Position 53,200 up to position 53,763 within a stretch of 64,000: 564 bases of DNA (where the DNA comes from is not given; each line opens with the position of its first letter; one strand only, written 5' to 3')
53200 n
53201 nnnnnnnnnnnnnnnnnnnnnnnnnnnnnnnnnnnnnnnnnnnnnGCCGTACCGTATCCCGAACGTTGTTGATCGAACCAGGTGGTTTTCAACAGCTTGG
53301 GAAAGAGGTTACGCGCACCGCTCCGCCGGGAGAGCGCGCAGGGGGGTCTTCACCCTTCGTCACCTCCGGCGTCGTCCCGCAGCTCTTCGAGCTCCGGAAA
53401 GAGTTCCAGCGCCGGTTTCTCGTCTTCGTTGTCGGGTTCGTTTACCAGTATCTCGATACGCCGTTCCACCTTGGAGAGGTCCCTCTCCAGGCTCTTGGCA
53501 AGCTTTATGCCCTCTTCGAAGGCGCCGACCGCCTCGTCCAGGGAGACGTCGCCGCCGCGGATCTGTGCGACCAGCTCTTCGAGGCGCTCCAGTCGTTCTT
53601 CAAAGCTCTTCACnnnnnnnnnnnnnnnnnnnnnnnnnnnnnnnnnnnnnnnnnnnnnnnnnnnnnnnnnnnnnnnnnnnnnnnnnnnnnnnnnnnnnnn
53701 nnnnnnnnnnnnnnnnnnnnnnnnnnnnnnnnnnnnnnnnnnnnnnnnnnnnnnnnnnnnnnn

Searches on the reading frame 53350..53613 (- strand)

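Call 27: search_protein_families(library=pfam, proteins=[window:53350-53613:-], max_evalue=0.01)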
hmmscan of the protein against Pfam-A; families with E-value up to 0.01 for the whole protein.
window:53350-53613:- (87 aa): 2 families
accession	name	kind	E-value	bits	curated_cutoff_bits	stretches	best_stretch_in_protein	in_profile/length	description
PF02609.21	Exonuc_VII_S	-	9.3e-17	61.2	24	1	4-55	1-52/52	Exonuclease VII small subunit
PF10241.14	KxDL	-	0.0029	18.3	27.2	1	12-56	30-74/86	Uncharacterized conserved protein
